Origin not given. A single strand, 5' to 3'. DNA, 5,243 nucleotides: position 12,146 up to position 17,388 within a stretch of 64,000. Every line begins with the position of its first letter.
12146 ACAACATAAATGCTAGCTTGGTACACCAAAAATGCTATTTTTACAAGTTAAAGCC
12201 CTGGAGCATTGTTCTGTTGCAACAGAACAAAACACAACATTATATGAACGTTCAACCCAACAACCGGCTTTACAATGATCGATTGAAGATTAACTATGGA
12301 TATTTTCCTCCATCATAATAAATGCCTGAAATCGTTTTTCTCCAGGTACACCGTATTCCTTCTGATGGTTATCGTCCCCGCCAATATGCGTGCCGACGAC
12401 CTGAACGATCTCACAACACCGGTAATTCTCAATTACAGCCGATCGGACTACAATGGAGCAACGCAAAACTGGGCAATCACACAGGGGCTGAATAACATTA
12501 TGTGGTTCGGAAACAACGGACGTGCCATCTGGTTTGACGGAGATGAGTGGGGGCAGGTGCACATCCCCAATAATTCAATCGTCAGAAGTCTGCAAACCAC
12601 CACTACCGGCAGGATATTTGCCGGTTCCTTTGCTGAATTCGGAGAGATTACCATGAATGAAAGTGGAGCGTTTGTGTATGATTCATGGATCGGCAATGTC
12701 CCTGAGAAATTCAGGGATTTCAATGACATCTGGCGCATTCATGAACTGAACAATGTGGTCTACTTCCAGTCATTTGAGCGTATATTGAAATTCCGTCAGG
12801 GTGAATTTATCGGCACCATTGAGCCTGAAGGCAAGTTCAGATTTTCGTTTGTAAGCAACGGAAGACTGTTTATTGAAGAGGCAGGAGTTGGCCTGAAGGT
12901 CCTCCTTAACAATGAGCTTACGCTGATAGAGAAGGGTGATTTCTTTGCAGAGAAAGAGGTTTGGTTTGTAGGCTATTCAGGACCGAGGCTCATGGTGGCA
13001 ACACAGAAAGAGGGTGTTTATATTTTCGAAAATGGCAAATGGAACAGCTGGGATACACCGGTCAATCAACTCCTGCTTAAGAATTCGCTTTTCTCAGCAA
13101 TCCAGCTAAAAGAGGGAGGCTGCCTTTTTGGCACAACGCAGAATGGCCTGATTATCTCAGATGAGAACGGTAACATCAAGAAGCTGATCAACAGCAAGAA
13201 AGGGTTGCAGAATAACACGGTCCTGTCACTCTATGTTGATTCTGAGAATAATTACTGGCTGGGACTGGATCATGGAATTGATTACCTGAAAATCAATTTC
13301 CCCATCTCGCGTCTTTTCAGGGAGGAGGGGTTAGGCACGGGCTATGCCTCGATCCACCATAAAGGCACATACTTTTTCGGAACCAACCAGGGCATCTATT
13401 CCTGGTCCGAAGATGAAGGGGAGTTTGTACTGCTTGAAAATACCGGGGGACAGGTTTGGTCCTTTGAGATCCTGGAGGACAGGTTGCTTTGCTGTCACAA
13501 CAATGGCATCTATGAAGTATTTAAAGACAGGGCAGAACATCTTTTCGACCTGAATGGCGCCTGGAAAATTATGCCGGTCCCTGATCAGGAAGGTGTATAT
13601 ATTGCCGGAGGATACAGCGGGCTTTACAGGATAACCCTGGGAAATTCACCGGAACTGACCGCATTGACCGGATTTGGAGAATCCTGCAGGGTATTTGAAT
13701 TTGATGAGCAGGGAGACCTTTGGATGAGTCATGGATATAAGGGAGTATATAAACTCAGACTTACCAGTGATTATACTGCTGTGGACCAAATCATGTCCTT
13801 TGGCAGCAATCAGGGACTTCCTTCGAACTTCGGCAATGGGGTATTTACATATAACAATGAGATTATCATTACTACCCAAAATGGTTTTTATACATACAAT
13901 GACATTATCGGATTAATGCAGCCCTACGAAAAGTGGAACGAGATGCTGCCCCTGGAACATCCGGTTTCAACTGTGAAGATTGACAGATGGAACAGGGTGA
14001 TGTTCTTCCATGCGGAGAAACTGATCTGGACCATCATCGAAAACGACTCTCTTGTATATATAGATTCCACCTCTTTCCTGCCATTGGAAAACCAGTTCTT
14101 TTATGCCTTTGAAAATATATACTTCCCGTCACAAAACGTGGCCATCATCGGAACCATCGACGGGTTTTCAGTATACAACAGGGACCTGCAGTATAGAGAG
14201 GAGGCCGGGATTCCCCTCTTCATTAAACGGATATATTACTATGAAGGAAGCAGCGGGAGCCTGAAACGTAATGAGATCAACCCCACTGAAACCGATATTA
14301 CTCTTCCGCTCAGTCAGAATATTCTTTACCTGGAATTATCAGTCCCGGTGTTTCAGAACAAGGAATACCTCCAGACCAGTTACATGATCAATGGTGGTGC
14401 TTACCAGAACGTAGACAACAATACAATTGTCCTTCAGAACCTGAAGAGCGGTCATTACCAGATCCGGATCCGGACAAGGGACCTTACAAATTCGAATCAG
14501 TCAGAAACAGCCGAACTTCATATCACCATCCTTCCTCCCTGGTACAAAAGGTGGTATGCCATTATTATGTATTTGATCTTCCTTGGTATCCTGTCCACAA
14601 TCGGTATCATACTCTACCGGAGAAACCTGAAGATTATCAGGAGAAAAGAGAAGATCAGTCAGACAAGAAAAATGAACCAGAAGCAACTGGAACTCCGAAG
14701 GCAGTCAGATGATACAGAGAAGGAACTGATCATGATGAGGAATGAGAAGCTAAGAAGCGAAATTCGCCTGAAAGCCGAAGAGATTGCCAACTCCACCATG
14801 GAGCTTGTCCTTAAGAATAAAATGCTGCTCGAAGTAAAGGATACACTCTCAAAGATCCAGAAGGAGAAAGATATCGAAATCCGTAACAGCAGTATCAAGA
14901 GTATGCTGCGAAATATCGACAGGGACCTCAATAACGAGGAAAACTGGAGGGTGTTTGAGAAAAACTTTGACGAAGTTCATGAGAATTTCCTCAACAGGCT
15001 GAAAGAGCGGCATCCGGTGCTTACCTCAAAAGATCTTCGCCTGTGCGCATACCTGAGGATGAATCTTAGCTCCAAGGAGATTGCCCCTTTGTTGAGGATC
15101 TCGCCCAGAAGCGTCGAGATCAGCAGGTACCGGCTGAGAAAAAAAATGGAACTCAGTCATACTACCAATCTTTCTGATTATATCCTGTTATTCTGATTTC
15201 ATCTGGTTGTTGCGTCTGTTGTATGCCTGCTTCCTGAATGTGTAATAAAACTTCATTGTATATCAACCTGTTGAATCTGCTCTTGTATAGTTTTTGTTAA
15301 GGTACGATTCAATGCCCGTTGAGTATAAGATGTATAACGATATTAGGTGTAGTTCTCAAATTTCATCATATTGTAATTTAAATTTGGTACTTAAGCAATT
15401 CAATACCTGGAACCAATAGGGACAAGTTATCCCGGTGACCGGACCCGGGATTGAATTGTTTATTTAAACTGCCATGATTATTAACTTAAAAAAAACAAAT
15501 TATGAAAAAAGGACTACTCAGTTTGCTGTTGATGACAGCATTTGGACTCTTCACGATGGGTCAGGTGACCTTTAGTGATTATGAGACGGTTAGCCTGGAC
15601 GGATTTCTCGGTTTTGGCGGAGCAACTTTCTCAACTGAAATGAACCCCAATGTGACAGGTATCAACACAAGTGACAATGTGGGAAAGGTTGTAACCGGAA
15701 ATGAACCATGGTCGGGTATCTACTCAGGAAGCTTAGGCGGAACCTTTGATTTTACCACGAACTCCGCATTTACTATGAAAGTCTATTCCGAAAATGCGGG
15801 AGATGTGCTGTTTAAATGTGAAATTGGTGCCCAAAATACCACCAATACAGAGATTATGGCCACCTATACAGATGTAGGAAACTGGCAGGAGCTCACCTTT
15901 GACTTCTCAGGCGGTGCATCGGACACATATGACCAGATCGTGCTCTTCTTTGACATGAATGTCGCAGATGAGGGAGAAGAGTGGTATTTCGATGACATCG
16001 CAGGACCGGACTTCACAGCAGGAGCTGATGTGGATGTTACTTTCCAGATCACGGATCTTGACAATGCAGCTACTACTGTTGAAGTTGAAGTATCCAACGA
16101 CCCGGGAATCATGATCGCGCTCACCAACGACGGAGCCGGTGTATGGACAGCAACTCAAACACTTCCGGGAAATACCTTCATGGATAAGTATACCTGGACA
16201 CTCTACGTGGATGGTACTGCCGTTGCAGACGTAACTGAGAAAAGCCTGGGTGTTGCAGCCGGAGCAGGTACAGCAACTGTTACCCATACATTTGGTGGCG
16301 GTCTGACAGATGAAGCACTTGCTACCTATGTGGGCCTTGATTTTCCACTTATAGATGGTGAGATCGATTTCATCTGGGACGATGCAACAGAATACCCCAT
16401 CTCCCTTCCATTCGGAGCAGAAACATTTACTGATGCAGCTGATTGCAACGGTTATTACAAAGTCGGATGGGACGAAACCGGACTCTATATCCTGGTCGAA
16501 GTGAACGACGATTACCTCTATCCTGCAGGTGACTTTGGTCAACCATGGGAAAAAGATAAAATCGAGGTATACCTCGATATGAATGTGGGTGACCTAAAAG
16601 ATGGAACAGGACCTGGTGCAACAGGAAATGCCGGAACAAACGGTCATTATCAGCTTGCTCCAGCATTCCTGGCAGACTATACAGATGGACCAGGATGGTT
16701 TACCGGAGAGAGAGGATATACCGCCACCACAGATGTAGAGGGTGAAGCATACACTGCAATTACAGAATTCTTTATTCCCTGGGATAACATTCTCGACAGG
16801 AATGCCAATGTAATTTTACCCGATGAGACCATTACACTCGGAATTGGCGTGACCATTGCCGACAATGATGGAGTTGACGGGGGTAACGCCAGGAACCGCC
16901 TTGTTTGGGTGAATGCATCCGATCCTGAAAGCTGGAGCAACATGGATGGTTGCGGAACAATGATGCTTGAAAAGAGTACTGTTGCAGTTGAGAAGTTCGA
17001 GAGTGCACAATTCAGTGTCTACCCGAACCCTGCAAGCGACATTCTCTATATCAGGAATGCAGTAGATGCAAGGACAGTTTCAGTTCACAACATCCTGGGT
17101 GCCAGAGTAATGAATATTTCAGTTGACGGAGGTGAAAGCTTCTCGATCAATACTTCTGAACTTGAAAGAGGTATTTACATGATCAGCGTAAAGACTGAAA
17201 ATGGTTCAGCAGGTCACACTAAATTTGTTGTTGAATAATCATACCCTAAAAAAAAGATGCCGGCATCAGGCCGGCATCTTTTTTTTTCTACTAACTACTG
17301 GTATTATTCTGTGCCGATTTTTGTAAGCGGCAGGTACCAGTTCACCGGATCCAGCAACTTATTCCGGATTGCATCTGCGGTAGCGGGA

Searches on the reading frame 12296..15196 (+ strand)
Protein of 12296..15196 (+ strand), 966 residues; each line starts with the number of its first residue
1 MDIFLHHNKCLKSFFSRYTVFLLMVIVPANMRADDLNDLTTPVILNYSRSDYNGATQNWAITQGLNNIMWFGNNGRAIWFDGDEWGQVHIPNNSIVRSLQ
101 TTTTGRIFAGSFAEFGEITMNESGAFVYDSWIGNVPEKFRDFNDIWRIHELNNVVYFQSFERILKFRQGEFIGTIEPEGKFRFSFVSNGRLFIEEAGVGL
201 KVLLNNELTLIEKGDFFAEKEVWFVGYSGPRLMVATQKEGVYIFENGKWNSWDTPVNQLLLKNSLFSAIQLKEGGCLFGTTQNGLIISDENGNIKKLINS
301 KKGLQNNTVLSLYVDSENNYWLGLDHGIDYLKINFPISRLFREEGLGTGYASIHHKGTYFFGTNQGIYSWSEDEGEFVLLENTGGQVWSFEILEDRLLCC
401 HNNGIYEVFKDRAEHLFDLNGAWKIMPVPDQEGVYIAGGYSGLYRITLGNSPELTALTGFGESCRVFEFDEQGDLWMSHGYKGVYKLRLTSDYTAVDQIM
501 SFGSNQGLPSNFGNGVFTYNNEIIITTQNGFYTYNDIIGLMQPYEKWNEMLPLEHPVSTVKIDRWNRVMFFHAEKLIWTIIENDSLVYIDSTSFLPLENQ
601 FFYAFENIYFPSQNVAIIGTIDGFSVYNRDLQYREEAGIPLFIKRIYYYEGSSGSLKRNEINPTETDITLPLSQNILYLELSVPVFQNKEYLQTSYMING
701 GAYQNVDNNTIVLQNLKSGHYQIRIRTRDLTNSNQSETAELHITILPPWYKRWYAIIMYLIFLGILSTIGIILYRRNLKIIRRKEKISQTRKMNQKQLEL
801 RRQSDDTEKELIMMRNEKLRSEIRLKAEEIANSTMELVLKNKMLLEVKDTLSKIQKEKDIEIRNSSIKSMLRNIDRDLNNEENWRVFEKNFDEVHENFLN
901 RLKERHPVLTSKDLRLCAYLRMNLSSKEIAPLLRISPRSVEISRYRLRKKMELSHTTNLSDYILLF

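Call 5: search_protein_families(library=pfam, proteins=[window:12296-15196:+], max_evalue=0.001)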
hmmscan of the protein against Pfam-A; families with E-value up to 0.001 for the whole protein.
window:12296-15196:+ (966 aa): 3 families
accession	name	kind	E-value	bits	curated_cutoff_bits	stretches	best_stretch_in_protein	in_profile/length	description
PF00196.25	GerE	-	1.3e-05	25.2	23.5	1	908-960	2-54/57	Bacterial regulatory proteins, luxR family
PF07495.19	Y_Y_Y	-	4.9e-05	23.6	26.6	1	699-746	18-65/65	Y_Y_Y domain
PF07494.17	Reg_prop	-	6.8e-05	23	20.4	0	303-323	1-21/24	Two component regulator propeller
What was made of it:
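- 12296..15196 (+): Regulator 2 (Reg_prop, Y_Y_Y, LuxR/GerE HTH), in a conserved block with CotH and the CBM9 protein. Pfam (call 5).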

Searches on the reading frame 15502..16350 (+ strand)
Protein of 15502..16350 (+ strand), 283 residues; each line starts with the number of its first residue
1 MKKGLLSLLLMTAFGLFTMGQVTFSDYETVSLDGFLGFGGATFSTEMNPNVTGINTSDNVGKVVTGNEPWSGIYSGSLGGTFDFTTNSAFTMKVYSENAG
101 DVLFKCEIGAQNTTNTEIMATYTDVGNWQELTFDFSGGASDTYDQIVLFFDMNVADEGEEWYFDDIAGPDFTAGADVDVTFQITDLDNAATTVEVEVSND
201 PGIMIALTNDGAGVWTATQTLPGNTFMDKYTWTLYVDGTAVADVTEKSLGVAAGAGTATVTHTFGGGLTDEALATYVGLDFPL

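Call 68: search_protein_families(library=pfam, proteins=[window:15502-16350:+], max_evalue=0.01)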
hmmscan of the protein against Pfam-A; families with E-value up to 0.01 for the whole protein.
window:15502-16350:+ (283 aa): 1 family
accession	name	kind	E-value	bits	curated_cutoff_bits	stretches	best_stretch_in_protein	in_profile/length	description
PF09134.16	Invasin_D3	-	0.0029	18.5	33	1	178-245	23-94/98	Invasin, domain 3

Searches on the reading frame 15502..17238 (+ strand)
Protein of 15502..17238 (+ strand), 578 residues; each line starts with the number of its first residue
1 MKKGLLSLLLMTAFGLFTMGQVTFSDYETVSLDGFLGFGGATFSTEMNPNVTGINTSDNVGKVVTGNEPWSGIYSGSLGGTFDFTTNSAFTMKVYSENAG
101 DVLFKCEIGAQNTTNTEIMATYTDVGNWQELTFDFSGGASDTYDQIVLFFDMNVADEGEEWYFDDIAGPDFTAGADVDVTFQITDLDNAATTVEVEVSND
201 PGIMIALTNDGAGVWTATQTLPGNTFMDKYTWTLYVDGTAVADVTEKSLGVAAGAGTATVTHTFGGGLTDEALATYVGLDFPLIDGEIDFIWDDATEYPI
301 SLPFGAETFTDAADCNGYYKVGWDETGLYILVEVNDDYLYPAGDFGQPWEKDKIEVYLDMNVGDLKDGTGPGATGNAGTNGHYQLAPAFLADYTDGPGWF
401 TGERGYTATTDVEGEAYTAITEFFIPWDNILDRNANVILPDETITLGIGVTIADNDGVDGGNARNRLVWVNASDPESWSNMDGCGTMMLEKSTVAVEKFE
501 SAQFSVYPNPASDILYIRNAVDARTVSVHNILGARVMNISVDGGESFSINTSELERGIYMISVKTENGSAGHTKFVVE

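Call 5: search_protein_families(library=pfam, proteins=[window:15502-17238:+], max_evalue=0.001)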
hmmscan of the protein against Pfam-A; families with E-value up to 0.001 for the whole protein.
window:15502-17238:+ (578 aa): 2 families
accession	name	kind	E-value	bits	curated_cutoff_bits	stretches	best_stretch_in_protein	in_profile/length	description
PF06452.16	CBM9_1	-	7e-20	72.1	23.4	1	284-491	1-184/185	Carbohydrate family 9 binding domain-like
PF18962.6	Por_Secre_tail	-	1e-13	51.8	27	1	506-577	1-75/75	Secretion system C-terminal sorting domain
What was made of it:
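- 15502..17238 (+): CBM9 protein with a T9SS sorting domain and no catalytic domain; recurrent neighbour of the cassette. Pfam CBM9_1 72 bits and Por_Secre_tail 52 bits (call 5).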

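Call 47: search_solved_structures(query=window:15502-17238:+, max_evalue=0.01)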
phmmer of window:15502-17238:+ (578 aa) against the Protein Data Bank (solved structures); distinct sequences matched with E-value up to 0.01: 3.
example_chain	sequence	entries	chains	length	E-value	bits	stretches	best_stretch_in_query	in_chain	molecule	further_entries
7nwn_AAA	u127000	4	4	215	2.2e-09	40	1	275-362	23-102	Beta-xylanase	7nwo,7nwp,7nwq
8qx6_A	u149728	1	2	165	9e-09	38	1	36-139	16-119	PKD domain-containing protein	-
1i82_A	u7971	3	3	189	1.8e-07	33.7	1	281-362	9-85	ENDO-1,4-BETA-XYLANASE A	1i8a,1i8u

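Call 87: find_homologous_proteins(query=window:15502-17238:+, max_evalue=1e-10)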
Query window:15502-17238:+ (578 aa): 46 proteins with E <= 1e-10 among 8000 candidates.
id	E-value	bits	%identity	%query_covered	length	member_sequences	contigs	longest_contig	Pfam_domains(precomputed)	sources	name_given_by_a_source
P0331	0.0e+0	1039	78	100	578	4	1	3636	PF06452.17,PF18962.8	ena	-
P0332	1.9e-267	907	69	100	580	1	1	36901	PF06452.17,PF18962.8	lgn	-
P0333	9.2e-177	608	52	100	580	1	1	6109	PF06452.17,PF18962.8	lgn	-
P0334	2.9e-175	603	51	100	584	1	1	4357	PF06452.17,PF18962.8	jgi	jgi:hypothetical protein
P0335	6.4e-175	602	51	98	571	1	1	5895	PF06452.17,PF18962.8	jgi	jgi:hypothetical protein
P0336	1.1e-58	218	40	26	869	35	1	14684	PF18099.8,PF02018.24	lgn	-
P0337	1.1e-56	211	40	26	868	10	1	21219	PF18099.8,PF02018.24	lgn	-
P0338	7.4e-51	192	39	22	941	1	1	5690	PF00801.27,PF02018.24,PF18911.7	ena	-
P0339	2.1e-50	190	43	23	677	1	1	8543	PF00801.27,PF02018.24,PF18911.7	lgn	-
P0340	4.6e-46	176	38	29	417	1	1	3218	PF18962.8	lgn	-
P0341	9.7e-45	172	38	29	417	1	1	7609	PF18962.8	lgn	-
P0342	8.2e-44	169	36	29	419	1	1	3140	PF18962.8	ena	-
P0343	2.5e-40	157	40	22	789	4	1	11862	PF02018.24,PF18911.7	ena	-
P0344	3.3e-39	153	38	23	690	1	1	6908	PF00801.27,PF18911.7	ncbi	-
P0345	1.4e-38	151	31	43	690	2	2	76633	PF00801.27,PF18911.7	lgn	-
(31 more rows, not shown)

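Call 88: find_encoding_contigs(protein=P0332, flank=10000, max_places=2)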
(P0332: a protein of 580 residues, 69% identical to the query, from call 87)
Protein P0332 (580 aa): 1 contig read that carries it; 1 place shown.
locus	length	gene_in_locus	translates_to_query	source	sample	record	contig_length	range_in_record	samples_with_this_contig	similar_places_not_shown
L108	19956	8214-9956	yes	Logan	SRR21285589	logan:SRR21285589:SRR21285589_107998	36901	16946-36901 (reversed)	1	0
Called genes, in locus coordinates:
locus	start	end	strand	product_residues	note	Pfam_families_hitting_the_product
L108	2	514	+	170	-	?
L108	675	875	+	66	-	PF11127:YgaP-like_TM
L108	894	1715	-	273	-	PF18962:Por_Secre_tail (weak)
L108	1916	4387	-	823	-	PF08757:CotH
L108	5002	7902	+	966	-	PF07494:Reg_prop (faint)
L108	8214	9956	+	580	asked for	PF06452:CBM9_1, PF18962:Por_Secre_tail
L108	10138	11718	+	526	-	PF00083:Sugar_tr, PF07690:MFS_1, PF00083:Sugar_tr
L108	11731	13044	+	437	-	PF02836:Glyco_hydro_2_C (weak)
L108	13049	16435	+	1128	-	-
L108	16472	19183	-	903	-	PF00150:Cellulase, PF03422:CBM_6, PF18099:CBM_35_2, PF03422:CBM_6, PF18962:Por_Secre_tail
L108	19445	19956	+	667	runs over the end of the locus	PF03935:SKN1_KRE6_Sbg1 (weak), PF26113:GH16_XgeA, PF00722:Glyco_hydro_16, PF19408:PKD_6, PF03422:CBM_6, PF18099:CBM_35_2 (weak), PF18962:Por_Secre_tail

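Call 89: find_encoding_contigs(protein=P0333, flank=6000, max_places=2)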
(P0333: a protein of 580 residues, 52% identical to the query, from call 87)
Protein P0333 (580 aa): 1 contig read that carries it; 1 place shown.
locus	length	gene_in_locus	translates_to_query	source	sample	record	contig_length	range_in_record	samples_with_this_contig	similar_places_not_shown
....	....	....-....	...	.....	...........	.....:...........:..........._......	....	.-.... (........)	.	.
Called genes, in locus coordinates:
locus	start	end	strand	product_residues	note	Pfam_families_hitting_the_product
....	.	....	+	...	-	?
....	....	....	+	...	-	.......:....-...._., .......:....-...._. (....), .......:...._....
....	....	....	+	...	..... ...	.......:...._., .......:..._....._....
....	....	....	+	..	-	?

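Call 90: find_encoding_contigs(protein=P0335, flank=6000, max_places=2)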
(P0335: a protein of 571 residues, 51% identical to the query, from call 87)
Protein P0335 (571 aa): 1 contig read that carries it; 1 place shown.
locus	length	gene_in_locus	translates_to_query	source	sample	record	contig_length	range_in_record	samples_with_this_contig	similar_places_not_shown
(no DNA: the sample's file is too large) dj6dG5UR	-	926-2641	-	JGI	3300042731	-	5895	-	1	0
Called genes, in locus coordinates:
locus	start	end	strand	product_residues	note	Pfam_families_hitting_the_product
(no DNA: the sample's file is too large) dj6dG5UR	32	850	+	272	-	PF07980:SusD_RagB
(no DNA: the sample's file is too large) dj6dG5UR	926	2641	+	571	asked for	PF06452:CBM9_1, PF18962:Por_Secre_tail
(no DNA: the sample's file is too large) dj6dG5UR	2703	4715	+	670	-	PF03935:SKN1_KRE6_Sbg1, PF00722:Glyco_hydro_16, PF26113:GH16_XgeA, PF03935:SKN1_KRE6_Sbg1 (weak), PF19408:PKD_6, PF03422:CBM_6, PF18099:CBM_35_2 (weak), PF18962:Por_Secre_tail (weak)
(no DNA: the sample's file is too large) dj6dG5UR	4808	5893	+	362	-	?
